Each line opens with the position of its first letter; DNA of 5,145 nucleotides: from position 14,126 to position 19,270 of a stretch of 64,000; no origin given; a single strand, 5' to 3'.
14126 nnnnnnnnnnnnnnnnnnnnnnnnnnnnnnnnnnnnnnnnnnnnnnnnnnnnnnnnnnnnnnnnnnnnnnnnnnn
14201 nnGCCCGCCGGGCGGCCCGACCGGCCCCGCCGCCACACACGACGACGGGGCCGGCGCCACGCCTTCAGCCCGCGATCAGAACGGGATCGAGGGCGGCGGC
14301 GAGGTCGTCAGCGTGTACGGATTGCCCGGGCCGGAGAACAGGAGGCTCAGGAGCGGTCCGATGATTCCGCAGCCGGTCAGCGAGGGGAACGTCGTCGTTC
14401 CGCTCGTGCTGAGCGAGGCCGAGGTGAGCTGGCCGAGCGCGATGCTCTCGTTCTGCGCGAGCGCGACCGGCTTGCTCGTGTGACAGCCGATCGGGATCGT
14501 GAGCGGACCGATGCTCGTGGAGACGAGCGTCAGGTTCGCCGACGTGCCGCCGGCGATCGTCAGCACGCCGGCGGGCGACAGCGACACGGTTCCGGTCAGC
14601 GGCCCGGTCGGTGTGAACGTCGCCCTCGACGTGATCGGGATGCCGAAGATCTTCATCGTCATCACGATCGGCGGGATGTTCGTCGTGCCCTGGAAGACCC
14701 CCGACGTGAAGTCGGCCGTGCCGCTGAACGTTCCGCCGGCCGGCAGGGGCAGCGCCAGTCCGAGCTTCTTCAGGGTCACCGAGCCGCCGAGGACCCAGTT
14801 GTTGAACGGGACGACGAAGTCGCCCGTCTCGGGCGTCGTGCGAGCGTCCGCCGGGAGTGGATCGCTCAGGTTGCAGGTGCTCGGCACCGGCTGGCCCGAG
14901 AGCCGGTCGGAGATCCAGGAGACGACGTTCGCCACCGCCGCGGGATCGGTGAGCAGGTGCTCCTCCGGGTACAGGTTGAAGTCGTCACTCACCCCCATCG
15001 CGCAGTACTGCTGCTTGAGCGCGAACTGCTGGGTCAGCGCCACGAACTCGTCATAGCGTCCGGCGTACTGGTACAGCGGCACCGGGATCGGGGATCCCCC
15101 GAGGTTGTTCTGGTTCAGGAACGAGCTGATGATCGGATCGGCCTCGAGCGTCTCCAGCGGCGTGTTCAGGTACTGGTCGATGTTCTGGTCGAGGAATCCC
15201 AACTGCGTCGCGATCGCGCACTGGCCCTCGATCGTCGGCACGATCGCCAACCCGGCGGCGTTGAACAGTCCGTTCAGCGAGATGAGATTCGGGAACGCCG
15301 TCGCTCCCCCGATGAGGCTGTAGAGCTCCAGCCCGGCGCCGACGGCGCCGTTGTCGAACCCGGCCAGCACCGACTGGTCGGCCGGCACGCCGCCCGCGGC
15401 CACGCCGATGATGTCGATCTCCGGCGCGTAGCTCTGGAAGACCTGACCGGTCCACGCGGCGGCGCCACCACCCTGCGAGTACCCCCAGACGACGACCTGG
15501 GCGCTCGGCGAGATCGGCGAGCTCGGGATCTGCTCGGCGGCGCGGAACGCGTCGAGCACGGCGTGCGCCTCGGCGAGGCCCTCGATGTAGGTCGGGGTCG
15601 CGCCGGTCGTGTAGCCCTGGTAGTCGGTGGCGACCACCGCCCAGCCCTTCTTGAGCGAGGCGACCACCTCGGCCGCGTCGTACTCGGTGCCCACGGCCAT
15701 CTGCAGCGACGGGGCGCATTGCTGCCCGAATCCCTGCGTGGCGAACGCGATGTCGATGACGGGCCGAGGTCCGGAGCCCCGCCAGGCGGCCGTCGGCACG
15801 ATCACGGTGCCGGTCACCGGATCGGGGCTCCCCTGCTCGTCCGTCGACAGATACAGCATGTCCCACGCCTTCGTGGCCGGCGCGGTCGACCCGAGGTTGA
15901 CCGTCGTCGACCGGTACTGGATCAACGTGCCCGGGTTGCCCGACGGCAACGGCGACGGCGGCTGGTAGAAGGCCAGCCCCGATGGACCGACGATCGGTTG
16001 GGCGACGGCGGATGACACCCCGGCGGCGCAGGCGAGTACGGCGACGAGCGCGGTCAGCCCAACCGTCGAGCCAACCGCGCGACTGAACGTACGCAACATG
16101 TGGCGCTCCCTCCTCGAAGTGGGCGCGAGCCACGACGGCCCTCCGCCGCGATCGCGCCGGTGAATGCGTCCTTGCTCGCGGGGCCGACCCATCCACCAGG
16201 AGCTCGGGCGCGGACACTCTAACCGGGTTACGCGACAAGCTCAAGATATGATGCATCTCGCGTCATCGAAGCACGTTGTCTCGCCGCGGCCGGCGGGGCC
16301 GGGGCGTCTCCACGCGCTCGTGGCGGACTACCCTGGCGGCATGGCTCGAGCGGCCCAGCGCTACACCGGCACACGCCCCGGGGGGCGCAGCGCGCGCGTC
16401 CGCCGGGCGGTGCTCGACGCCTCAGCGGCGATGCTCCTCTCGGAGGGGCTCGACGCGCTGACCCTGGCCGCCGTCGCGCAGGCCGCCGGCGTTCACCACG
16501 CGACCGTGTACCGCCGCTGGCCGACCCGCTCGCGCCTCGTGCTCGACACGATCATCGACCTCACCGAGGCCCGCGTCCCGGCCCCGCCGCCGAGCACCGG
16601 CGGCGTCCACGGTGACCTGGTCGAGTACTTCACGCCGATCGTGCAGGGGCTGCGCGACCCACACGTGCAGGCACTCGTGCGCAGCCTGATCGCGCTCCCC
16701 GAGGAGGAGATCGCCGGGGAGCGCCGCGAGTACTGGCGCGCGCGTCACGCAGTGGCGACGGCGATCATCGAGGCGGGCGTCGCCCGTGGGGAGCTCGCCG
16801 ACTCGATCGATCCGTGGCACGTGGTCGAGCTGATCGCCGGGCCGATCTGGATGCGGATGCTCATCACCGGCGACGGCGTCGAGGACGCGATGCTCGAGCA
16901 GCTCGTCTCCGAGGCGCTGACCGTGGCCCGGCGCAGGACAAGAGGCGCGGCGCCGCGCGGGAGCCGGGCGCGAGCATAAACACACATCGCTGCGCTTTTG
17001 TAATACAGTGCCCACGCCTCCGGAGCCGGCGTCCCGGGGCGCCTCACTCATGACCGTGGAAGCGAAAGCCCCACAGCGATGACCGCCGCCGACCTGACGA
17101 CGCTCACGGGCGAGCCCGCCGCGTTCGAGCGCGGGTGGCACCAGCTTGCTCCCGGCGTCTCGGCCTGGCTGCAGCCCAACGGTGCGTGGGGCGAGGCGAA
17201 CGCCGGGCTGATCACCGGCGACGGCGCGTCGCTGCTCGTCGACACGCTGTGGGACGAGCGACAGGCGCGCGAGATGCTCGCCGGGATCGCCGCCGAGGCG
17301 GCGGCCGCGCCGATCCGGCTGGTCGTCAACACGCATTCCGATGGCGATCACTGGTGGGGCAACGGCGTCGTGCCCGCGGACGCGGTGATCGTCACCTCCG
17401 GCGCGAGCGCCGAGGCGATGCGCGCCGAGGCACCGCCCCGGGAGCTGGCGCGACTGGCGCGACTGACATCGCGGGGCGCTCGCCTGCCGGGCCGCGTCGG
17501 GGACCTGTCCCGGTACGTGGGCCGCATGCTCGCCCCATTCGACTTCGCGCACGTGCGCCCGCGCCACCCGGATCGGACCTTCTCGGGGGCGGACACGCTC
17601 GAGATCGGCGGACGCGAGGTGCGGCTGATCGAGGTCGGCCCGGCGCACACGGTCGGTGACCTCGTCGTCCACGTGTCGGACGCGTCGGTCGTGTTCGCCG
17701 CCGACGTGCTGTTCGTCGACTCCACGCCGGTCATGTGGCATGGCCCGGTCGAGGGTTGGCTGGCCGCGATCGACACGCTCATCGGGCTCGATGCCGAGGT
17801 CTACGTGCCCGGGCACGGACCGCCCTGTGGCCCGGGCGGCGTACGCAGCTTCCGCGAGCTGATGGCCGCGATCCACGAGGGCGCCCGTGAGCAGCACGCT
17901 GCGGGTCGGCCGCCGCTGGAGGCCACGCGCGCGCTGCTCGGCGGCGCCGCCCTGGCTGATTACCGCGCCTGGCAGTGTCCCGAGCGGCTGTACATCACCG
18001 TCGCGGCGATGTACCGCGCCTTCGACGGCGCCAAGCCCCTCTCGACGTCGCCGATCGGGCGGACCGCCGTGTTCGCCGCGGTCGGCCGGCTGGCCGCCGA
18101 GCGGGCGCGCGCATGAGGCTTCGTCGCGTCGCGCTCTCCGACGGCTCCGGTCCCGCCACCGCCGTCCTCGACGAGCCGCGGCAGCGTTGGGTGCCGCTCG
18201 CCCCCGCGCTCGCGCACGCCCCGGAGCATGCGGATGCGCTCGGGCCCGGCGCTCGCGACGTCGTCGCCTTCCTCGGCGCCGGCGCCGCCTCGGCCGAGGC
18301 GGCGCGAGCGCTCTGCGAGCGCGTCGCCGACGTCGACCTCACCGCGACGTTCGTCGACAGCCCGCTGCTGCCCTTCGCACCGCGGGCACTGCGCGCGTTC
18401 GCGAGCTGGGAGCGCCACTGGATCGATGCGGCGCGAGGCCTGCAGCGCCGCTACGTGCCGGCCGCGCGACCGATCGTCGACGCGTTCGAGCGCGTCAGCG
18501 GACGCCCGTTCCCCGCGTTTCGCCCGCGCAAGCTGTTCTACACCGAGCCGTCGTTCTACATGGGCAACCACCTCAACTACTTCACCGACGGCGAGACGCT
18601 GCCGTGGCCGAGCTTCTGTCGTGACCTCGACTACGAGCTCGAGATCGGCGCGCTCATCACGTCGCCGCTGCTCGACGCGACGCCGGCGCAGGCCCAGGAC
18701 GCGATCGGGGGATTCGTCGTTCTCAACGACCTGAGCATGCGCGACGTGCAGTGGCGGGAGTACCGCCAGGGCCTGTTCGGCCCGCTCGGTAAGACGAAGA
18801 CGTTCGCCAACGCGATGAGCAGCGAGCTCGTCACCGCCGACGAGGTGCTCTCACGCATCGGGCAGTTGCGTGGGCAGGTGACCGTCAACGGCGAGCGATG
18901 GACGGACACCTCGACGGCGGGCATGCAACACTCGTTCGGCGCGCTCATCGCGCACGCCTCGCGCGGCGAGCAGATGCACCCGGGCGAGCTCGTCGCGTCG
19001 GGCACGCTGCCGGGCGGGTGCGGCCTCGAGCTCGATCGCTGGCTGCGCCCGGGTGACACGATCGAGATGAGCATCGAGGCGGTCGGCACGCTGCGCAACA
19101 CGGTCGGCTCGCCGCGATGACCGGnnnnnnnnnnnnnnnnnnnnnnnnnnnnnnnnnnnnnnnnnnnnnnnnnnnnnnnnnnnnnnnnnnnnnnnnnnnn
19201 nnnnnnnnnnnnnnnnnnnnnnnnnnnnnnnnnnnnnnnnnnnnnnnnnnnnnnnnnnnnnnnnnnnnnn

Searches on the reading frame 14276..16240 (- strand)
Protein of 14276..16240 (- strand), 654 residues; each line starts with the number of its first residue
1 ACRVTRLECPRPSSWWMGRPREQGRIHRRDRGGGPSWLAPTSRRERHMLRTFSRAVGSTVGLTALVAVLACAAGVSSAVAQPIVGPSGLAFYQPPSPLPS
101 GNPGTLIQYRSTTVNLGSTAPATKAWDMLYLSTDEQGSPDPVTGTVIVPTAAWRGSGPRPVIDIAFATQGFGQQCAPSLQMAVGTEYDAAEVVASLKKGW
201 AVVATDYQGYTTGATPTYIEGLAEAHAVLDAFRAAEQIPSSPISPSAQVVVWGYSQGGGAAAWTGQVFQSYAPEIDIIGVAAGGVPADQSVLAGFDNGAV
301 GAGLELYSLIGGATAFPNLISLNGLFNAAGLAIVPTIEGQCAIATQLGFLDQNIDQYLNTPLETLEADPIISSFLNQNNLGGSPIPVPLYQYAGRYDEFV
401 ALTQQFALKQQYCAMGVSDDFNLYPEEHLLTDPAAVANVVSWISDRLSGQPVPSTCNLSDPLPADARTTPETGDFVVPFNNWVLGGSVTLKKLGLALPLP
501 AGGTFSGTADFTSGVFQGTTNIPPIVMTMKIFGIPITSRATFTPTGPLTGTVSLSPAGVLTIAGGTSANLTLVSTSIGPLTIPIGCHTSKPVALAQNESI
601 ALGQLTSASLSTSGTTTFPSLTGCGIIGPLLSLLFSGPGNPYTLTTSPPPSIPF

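Call 29: search_protein_families(library=pfam, proteins=[window:14276-16240:-], max_evalue=0.00001)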
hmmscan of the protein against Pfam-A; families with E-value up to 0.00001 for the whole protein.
window:14276-16240:- (654 aa): 1 family
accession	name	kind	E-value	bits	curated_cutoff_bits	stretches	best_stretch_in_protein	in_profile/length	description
PF03583.20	LIP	-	1.9e-42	146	23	1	182-452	9-283/286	Secretory lipase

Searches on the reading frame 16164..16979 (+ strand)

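Call 29: search_protein_families(library=pfam, proteins=[window:16164-16979:+], max_evalue=0.00001)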
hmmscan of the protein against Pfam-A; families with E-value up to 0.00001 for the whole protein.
window:16164-16979:+ (271 aa): 2 families
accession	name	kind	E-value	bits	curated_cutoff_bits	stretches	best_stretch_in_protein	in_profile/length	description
PF16859.10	TetR_C_11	-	3.8e-24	85.7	32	1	142-250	1-112/113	Tetracyclin repressor-like, C-terminal domain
PF00440.29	TetR_N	-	1.1e-08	35.1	24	1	84-127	2-45/47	Bacterial regulatory proteins, tetR family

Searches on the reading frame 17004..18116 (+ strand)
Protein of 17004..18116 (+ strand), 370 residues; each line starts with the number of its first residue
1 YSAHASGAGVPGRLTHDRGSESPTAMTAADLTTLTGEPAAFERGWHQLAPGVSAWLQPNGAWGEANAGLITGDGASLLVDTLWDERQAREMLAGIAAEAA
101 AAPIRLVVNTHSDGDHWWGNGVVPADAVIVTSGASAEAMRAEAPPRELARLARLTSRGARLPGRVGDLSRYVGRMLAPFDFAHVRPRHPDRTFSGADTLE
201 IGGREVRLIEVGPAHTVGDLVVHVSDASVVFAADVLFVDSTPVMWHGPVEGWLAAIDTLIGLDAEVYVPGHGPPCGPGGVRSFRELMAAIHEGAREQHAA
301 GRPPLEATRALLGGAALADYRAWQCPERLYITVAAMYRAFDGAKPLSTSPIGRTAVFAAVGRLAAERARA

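Call 29: search_protein_families(library=pfam, proteins=[window:17004-18116:+], max_evalue=0.00001)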
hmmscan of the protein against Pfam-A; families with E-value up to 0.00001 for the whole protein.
window:17004-18116:+ (370 aa): 1 family
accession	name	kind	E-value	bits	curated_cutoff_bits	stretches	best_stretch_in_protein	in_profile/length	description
PF00753.33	Lactamase_B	-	1.6e-25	90.6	22.7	1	62-271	3-196/196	Metallo-beta-lactamase superfamily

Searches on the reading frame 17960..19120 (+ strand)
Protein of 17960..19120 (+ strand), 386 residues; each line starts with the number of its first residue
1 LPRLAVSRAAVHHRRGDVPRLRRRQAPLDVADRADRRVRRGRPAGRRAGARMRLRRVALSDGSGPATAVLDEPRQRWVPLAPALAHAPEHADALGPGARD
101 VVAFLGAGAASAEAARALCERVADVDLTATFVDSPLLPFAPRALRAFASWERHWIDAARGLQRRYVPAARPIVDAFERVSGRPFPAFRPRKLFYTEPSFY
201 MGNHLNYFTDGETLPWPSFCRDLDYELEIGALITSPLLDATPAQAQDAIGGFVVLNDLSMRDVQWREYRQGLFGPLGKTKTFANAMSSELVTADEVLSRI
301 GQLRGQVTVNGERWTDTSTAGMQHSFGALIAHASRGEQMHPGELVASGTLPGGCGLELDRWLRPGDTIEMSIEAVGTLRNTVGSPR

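Call 29: search_protein_families(library=pfam, proteins=[window:17960-19120:+], max_evalue=0.00001)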
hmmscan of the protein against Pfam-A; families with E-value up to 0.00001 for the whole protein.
window:17960-19120:+ (386 aa): 1 family
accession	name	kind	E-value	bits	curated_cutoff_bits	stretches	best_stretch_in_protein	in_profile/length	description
PF01557.24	FAA_hydrolase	-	1.5e-42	146.1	23.9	1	195-382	30-213/214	Fumarylacetoacetate (FAA) hydrolase C-terminal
